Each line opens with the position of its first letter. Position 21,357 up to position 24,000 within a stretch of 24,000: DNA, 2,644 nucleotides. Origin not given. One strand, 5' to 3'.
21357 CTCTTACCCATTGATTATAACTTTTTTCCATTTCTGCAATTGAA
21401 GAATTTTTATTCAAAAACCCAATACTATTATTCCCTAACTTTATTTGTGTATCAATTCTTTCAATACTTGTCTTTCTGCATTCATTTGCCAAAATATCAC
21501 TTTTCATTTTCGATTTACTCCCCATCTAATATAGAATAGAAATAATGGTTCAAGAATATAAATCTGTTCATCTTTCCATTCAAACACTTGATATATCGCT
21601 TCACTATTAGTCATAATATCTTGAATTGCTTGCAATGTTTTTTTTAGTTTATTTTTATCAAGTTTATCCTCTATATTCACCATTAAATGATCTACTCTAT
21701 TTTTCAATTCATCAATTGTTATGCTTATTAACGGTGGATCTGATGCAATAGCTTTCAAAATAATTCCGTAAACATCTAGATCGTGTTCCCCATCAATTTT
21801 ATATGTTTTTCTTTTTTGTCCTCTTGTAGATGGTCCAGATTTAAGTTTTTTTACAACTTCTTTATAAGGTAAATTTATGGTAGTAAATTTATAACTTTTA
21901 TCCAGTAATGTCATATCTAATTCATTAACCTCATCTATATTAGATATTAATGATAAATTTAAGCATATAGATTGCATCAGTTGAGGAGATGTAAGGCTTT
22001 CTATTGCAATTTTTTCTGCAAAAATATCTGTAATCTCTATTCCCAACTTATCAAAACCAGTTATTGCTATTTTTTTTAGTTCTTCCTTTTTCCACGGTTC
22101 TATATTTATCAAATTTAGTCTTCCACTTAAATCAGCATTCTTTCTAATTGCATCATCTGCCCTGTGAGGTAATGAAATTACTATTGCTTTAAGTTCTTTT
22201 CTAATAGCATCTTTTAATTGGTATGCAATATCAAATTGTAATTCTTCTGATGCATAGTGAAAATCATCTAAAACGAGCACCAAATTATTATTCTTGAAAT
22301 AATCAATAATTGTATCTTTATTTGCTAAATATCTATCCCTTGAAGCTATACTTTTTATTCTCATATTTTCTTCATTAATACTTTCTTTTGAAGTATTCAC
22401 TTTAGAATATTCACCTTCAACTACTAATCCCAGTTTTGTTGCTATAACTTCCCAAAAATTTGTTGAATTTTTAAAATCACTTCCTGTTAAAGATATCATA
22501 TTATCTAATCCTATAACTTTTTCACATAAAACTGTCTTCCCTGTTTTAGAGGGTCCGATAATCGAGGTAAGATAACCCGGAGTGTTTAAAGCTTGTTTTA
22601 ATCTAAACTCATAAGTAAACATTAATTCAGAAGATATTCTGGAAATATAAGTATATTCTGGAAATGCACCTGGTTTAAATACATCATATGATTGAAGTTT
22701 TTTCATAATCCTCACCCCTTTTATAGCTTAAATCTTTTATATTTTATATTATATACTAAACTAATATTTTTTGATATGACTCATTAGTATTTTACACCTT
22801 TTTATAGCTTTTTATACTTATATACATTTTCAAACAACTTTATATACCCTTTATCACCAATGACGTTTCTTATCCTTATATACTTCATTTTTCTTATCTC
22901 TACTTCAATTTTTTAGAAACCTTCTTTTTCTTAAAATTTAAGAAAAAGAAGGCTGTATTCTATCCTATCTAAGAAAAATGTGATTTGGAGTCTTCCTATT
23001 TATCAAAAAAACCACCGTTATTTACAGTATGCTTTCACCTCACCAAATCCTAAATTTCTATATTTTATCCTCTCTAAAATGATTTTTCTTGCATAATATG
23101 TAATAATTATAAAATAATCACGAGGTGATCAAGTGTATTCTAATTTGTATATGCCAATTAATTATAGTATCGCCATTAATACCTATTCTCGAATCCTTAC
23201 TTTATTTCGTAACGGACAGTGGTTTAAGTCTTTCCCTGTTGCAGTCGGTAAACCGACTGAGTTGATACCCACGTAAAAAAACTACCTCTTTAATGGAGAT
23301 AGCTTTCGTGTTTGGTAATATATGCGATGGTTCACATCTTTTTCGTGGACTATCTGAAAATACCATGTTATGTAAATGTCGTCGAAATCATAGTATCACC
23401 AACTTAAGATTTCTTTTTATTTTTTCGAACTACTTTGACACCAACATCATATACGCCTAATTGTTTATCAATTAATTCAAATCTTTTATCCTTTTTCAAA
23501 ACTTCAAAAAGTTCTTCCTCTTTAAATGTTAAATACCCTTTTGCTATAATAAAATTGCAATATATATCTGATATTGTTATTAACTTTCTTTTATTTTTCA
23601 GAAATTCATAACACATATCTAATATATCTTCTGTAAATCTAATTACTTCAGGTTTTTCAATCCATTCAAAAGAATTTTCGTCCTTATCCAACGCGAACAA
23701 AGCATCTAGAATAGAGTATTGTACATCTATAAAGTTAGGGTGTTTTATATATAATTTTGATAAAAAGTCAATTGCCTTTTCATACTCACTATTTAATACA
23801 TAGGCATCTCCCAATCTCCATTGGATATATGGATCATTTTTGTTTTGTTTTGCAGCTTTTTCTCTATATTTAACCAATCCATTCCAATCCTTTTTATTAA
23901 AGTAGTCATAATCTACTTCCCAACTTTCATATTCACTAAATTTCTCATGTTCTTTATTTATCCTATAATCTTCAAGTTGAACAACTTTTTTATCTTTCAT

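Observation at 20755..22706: Orphan two-gene cassette (P-loop NTPase + PD-(D/E)xK-like small protein): candidate unclassified defence / abortive-infection module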

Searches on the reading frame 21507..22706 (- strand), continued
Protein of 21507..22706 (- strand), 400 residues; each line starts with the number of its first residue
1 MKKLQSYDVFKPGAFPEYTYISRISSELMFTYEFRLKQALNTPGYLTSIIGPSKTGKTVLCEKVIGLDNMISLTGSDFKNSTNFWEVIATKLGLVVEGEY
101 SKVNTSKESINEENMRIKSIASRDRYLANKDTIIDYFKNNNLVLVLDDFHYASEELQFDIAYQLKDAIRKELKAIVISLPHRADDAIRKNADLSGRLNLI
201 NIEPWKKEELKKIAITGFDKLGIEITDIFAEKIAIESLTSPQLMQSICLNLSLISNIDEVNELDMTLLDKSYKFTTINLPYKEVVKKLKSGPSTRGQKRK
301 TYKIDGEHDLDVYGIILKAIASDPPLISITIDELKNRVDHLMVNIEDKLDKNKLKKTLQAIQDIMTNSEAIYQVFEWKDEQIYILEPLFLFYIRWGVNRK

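Call 89: get_annotated_region(hit=H13, flank=4000)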
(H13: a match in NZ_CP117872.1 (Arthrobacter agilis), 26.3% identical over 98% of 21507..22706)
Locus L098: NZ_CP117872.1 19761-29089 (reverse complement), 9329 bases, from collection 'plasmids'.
description: Arthrobacter agilis strain TMP24 plasmid pAAG24-80, complete sequence
organism: Arthrobacter agilis (NCBI taxid 37921)
taxonomy: Bacteria; Actinomycetota; Actinomycetes; Micrococcales; Micrococcaceae; Arthrobacter; Arthrobacter agilis
host: -; source: cell culture,Middle part of the water column of temporary meltwater pond; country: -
typing (MOB-suite, as given by PLSDB): non-mobilizable; replicon rep_cluster_1547
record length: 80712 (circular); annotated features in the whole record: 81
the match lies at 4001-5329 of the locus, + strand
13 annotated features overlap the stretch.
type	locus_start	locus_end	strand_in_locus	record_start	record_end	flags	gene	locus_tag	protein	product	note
CDS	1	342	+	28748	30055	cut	-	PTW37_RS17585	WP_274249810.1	ISL3 family transposase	-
CDS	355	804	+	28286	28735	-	-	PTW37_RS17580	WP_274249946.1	DDE-type integrase/transposase/recombinase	GO:0015074 - DNA integration [Evidence IEA]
CDS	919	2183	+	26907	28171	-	-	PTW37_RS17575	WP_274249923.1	IS3 family transposase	-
CDS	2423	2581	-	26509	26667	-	-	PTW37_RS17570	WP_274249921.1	hypothetical protein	-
CDS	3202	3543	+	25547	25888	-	-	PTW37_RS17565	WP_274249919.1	hypothetical protein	-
CDS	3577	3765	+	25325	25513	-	-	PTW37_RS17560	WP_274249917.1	hypothetical protein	-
CDS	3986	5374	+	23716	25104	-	-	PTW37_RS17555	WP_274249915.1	ATP-binding protein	-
CDS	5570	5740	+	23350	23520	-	-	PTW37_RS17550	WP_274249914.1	hypothetical protein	-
CDS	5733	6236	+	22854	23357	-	-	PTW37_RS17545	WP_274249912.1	DUF4913 domain-containing protein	-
CDS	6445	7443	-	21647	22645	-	-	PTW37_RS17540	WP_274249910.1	sugar phosphate isomerase/epimerase family protein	-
CDS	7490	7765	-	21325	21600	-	-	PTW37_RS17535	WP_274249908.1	putative quinol monooxygenase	-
CDS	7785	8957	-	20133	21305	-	-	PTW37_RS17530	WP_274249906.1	Gfo/Idh/MocA family oxidoreductase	-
CDS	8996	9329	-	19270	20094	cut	-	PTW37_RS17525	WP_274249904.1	sugar phosphate isomerase/epimerase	-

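Call 90: get_annotated_region(hit=H14, flank=4000)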
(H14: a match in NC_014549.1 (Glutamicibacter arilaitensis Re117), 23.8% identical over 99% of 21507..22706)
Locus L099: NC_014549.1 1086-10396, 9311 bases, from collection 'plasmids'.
description: Glutamicibacter arilaitensis Re117 plasmid pRE117-1, complete sequence
organism: Glutamicibacter arilaitensis Re117 (NCBI taxid 861360)
taxonomy: Bacteria; Actinomycetota; Actinomycetes; Micrococcales; Micrococcaceae; Glutamicibacter; Glutamicibacter arilaitensis; Glutamicibacter arilaitensis Re117
host: -; source: -; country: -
typing (MOB-suite, as given by PLSDB): conjugative; replicon rep_cluster_1578; relaxase MOBP; mating-pair formation MPF_T
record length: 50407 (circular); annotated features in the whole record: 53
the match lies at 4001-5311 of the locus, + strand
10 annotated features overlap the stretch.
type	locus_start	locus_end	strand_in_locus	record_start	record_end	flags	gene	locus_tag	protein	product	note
CDS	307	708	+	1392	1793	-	-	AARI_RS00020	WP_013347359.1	hypothetical protein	-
CDS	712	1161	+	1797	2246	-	-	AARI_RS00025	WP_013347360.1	DUF192 domain-containing protein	-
CDS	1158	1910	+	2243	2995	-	-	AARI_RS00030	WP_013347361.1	hypothetical protein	-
CDS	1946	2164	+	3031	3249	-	-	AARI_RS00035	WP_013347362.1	helix-turn-helix domain-containing protein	-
CDS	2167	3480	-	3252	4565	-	-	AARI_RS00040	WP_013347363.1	Y-family DNA polymerase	-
CDS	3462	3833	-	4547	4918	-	umuD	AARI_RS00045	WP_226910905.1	translesion error-prone DNA polymerase V autoproteolytic subunit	-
CDS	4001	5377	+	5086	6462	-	-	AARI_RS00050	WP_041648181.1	AAA family ATPase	-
CDS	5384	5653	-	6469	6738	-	-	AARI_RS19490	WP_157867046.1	hypothetical protein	-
CDS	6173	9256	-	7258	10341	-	-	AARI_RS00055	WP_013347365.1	type I restriction endonuclease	GO:0006304 - DNA modification [Evidence IEA]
CDS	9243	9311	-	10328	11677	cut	-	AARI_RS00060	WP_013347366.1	restriction endonuclease subunit S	-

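Call 91: get_annotated_region(hit=H10, flank=4000)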
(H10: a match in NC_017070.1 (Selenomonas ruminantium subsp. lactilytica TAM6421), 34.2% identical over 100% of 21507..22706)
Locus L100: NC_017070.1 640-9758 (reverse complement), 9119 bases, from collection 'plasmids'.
description: Selenomonas ruminantium subsp. lactilytica TAM6421 plasmid pSRC6, complete sequence
organism: Selenomonas ruminantium subsp. lactilytica TAM6421 (NCBI taxid 927704)
taxonomy: Bacteria; Bacillota; Negativicutes; Selenomonadales; Selenomonadaceae; Selenomonas; Selenomonas ruminantium; Selenomonas ruminantium subsp. lactilytica TAM6421
host: -; source: -; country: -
typing (MOB-suite, as given by PLSDB): mobilizable; relaxase MOBQ
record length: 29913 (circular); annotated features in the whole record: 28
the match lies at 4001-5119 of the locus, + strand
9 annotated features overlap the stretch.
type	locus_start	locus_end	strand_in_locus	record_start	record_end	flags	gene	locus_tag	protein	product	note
CDS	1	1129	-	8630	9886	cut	-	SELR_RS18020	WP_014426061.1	restriction endonuclease subunit S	GO:0006304 - DNA modification [Evidence IEA]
CDS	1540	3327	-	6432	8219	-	-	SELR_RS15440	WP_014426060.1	class I SAM-dependent DNA methyltransferase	-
CDS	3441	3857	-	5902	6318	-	-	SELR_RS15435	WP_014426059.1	type II toxin-antitoxin system MqsA family antitoxin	-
CDS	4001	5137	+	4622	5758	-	-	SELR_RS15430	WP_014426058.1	hypothetical protein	-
CDS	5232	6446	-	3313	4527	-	-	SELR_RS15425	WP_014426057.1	AAA family ATPase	-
CDS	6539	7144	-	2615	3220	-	-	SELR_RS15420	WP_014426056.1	protein adenylyltransferase Fic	-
CDS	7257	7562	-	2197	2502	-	-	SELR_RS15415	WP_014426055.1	hypothetical protein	-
CDS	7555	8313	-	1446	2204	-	-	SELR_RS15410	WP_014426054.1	ParA family protein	-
CDS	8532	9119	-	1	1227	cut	-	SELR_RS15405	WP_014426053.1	replication initiation protein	GO:0006270 - DNA replication initiation [Evidence IEA]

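Call 101: fold_search(model_id=the predicted structure, library=viral)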
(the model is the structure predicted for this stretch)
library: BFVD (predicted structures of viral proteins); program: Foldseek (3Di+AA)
matches with E <= 10: 383; with E <= 0.001: 53
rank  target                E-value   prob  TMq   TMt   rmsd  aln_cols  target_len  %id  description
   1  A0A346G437            1.9e-07  1.00  0.42  0.47  11.2       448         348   13  (no name in the UniProt tables at hand)
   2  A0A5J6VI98            6.5e-07  1.00  0.40  0.49  12.5       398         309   12  ATPase family protein [Megaviridae environmental sample]
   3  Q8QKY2                9.6e-07  1.00  0.38  0.45  13.1       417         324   12  EsV-1-87 [Ectocarpus siliculosus virus 1 (isolate New Zealand/Kaikoura/1988)]
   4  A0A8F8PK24            1.2e-06  1.00  0.35  0.40  13.0       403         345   13  Replication factor C clamp loader [Clandestinovirus]
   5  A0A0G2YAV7            1.5e-06  1.00  0.36  0.38  15.7       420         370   11  Replication factor c small subunit [Acanthamoeba polyphaga mimivirus Kroon]
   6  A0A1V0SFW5            1.8e-06  1.00  0.37  0.32  12.6       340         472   12  Replication factor C small subunit [Hokovirus HKV1]
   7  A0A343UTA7            9.4e-06  1.00  0.39  0.48  12.0       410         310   15  (no name in the UniProt tables at hand)
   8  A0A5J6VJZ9            1.2e-05  1.00  0.32  0.37  14.7       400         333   11  Uncharacterized protein [Megaviridae environmental sample]
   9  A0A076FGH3            1.6e-05  1.00  0.37  0.50  11.8       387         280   12  Putative replication factor C subunit 2 [Aureococcus anophagefferens virus]
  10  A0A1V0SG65            1.7e-05  1.00  0.35  0.22  18.4       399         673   16  Replication factor C large subunit [Hokovirus HKV1]
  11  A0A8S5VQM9            2.2e-05  1.00  0.30  0.19  10.5       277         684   13  (no name in the UniProt tables at hand)
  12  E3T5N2                2.5e-05  1.00  0.35  0.41  14.6       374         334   11  Putative replication factor C subunit [Cafeteria roenbergensis virus (strain BV-PW1)]
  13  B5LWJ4                2.5e-05  1.00  0.37  0.42  19.8       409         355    9  Putative ATPase [Feldmannia species virus]
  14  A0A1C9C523            2.8e-05  1.00  0.36  0.37  14.4       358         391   11  Putative replication factor C subunit 1 [Heterosigma akashiwo virus 01]
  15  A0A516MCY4            2.9e-05  1.00  0.40  0.50  11.1       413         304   12  (no name in the UniProt tables at hand)
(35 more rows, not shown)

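Call 102: search_protein_representatives(alignment_id=A4)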
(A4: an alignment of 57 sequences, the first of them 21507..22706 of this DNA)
Query: 57 sequences, 401 profile positions. Proteins with E-value up to 0.001 (for the whole library): 2045; up to 1e-10: 1244; up to 1e-30: 512. The best 150 are listed.
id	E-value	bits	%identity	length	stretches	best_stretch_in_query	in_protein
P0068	1.4e-195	666.1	-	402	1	1-401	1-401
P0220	2.0e-172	589.9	-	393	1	2-401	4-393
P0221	1.8e-148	511.0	-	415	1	5-400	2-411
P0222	1.3e-143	495.0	-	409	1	1-400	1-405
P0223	4.4e-141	486.7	-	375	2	129-400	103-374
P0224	2.6e-140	484.1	-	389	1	4-400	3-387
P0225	6.2e-136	469.7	-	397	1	5-400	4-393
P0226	3.5e-134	464.0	-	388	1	5-400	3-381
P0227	1.1e-130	452.4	-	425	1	2-399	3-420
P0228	3.4e-123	427.8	-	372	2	128-399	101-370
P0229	5.3e-122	423.8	-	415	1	1-399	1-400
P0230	4.0e-119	414.4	-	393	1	7-399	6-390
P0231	9.6e-111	386.8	-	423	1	3-399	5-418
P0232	2.8e-103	362.2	-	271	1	96-364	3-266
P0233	2.0e-100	352.8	-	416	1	3-399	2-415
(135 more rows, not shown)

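Call 103: search_protein_families(library=pfam, proteins=[L039:11239-12411:+, L088:2020-2433:+, L089:2433-2852:+], max_evalue=0.1)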
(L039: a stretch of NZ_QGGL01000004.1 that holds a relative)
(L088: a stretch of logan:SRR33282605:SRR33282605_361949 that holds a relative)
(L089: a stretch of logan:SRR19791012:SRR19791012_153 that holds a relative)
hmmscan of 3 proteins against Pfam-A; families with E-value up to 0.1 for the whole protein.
L039:11239-12411:+ (391 aa): 2 families
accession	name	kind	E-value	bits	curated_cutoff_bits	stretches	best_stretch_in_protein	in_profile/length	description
PF09954.14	DUF2188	-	0.017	15.7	22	1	256-283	16-42/62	Uncharacterized protein conserved in bacteria (DUF2188)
PF23931.1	Terminase_6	-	0.03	15.2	27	0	89-120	17-49/96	Terminase small subunit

L088:2020-2433:+ (138 aa): 0 families

L089:2433-2852:+ (140 aa): 2 families
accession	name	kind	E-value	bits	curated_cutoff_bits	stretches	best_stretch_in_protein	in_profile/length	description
PF08843.17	AbiEii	-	1.4e-12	48.5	22.5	1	37-101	1-66/238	Nucleotidyl transferase AbiEii toxin, Type IV TA system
PF19502.5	DUF6036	-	0.0032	17.7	23.6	1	42-111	13-71/164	Nucleotidyltransferase of unknown function (DUF6036)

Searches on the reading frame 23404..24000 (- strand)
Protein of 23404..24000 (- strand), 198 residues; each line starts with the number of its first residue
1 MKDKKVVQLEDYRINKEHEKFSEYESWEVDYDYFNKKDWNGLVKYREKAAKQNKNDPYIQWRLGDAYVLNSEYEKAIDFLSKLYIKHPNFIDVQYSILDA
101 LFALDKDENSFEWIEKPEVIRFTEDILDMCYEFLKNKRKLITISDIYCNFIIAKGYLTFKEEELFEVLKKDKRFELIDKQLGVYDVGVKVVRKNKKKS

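Call 5: search_protein_families(library=pfam, proteins=[window:23404-24000:-], max_evalue=1)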
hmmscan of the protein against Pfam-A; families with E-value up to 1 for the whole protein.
window:23404-24000:- (198 aa): 10 families
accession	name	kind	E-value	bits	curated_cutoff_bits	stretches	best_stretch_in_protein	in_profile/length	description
PF14559.12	TPR_19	-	0.003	18.3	25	1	47-93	15-61/68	Tetratricopeptide repeat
PF12895.13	ANAPC3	-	0.0056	17.4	27.2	1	39-105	5-70/82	Anaphase-promoting complex, cyclosome, subunit 3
PF13432.12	TPR_16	-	0.0066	17.3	32.7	1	47-88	21-62/65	Tetratricopeptide repeat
PF14561.12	TPR_20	-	0.007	17.1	25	1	47-90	12-55/90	Tetratricopeptide repeat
PF13174.12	TPR_6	-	0.026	15.6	26.3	1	60-89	3-32/33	Tetratricopeptide repeat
PF13414.12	TPR_11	-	0.03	14.5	26.8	1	47-69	18-40/42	TPR repeat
PF22883.1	Consortin_N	-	0.035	14.5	27.7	1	65-81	14-30/52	Consortin, N-terminal domain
PF13428.12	TPR_14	-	0.041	15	23.5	1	60-94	4-38/44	Tetratricopeptide repeat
PF07719.23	TPR_2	-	0.051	14.2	27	1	58-89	2-33/34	Tetratricopeptide repeat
PF13181.12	TPR_8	-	0.088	13.5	25.7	0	60-82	4-26/34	Tetratricopeptide repeat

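Call 6: search_protein_families(library=padloc, proteins=[window:23404-24000:-], max_evalue=1)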
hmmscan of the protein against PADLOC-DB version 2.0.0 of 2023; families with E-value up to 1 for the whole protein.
window:23404-24000:- (198 aa): 0 families

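Call 7: search_protein_families(library=ncbifam, proteins=[window:23404-24000:-], max_evalue=1)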
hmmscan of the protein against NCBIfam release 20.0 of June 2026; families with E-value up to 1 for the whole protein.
window:23404-24000:- (198 aa): 7 families
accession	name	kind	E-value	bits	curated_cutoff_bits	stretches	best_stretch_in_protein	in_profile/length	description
TIGR02917.1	PEP_TPR_lipo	equivalog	0.00067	17.6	312.2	1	43-109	823-889/899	XrtA/PEP-CTERM system TPR-repeat protein PrsT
NF040959.1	MamA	equivalog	0.00069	19.1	200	1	35-93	117-175/204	magnetosome protein MamA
NF047371.1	FlcA_CTERM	equivalog_domain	0.0011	17.5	300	1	29-107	445-523/646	periplasmic flagellar collar protein FlcA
NF005338.0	PRK06856.1-4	equivalog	0.0097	15.6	162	1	60-131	15-87/136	DNA polymerase III subunit psi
NF008755.0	PRK11788.1-3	equivalog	0.016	14.6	430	1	19-137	177-295/388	lipopolysaccharide assembly protein LapB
NF052400.1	M48_BAM_BepA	equivalog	0.033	13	570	1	35-107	353-425/483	beta-barrel assembly-enhancing protease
TIGR00540.1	TPR_hemY_coli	hypoth_equivalog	0.062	12.1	142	1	36-83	305-352/385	heme biosynthesis-associated TPR protein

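Call 9: search_protein_families(library=phrogs, proteins=[window:23404-24000:-], max_evalue=0.1)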
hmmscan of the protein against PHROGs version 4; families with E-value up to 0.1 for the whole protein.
window:23404-24000:- (198 aa): 0 families

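Call 83: find_encoding_contigs(protein=window:23404-24000:-, flank=6000, max_places=6)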
Protein window:23404-24000:- (198 aa): 2 contigs read that carry it; 2 places shown.
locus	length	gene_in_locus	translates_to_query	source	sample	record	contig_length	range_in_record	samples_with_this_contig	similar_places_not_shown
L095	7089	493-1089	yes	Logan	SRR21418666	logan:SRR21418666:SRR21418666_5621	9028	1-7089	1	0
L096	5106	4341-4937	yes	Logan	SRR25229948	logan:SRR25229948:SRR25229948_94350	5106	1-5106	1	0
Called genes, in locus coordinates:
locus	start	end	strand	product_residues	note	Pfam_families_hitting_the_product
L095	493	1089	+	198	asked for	-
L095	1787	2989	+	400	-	PF13401:AAA_22 (faint)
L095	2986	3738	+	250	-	PF18742:DpnII-MboI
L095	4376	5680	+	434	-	PF06580:His_kinase, PF02518:HATPase_c (weak)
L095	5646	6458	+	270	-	PF00072:Response_reg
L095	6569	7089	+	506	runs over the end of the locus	PF03553:Na_H_antiporter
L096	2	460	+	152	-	?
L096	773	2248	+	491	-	PF00069:Pkinase, PF07714:PK_Tyr_Ser-Thr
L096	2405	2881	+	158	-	PF18736:pEK499_p136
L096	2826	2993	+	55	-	-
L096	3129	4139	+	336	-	-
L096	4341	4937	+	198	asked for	-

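Call 85: search_protein_families(library=padloc, proteins=[L096:773-2245:+, L096:2405-2878:+, L096:3129-4136:+, L096:2-457:+, L096:2826-2990:+], max_evalue=0.01)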
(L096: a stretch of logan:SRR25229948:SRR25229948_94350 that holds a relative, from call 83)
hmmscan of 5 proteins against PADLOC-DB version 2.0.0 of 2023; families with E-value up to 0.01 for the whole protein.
L096:773-2245:+ (491 aa): 31 families (the best 25 are shown)
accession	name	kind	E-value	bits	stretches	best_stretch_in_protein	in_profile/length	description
PDLC02375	Stk2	-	5.6e-52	175.1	1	82-486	72-485/500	-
PDLC04053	PD-T4-6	-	3.3e-16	57.6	1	157-311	44-200/311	-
PDLC04047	PD-T4-6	-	7.1e-16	56.2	1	149-311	38-201/327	-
PDLC04138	mad6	-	6.4e-15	53.1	1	176-311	105-245/659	mads_6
PDLC04048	PD-T4-6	-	1.1e-14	52.6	1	147-312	36-202/354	-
PDLC04042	PD-T4-6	-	2.1e-14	51.9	1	153-312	40-202/292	-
PDLC04057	PD-T4-6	-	4.3e-14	50.4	1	164-312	50-200/443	-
PDLC03920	MkoA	-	2.2e-13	47.5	1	156-336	52-258/1112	-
PDLC04060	PD-T4-6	-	1.2e-12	45.5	1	147-312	33-199/486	-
PDLC04049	PD-T4-6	-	6.8e-12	42.9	1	151-272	41-169/442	-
PDLC04054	PD-T4-6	-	5e-11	40.6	1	178-312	65-203/347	-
PDLC04062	PD-T4-6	-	7.8e-11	39.7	1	176-311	93-227/450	-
PDLC04039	PD-T4-6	-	2.9e-10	37.7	1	150-310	42-203/458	-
PDLC04044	PD-T4-6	-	1.7e-09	35.3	1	180-314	98-231/372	-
PDLC04061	PD-T4-6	-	4e-08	31.2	1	184-311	77-212/510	-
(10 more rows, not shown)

L096:2405-2878:+ (158 aa): 0 families

L096:3129-4136:+ (336 aa): 1 family
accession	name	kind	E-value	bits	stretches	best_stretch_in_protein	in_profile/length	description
PDLC01775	Cas4c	-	0.00055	18.2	1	76-137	13-75/131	-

L096:2-457:+ (152 aa): 0 families

L096:2826-2990:+ (55 aa): 0 families

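Call 86: search_protein_families(library=pfam, proteins=[L096:773-2245:+, L096:2405-2878:+, L096:3129-4136:+, L096:2-457:+, L096:2826-2990:+], max_evalue=0.01)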
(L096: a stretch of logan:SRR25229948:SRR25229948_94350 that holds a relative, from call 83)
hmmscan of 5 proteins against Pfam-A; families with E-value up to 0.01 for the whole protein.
L096:773-2245:+ (491 aa): 2 families
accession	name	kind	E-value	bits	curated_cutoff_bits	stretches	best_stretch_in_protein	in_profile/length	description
PF00069.31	Pkinase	-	7e-17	62.1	31.7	1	152-313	29-188/263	Protein kinase domain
PF07714.23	PK_Tyr_Ser-Thr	-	5.6e-12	45.9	23.1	1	154-321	35-203/258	Protein tyrosine and serine/threonine kinase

L096:2405-2878:+ (158 aa): 1 family
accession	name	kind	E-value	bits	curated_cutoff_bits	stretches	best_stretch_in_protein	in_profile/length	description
PF18736.6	pEK499_p136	-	8.4e-08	32.5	26.6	1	32-149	17-147/152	HEPN pEK499 p136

L096:3129-4136:+ (336 aa): 0 families

L096:2-457:+ (152 aa): 0 families

L096:2826-2990:+ (55 aa): 0 families

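Call 103: search_protein_families(library=pfam, proteins=[L096:3129-4136:+], max_evalue=0.1)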
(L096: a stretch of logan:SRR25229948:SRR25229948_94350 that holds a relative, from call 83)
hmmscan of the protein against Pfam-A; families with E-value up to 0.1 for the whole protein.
L096:3129-4136:+ (336 aa): 1 family
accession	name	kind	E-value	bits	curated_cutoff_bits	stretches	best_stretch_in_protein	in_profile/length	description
PF24323.1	DUF7494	-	0.069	13.9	27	1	174-214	39-79/117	Domain of unknown function (DUF7494)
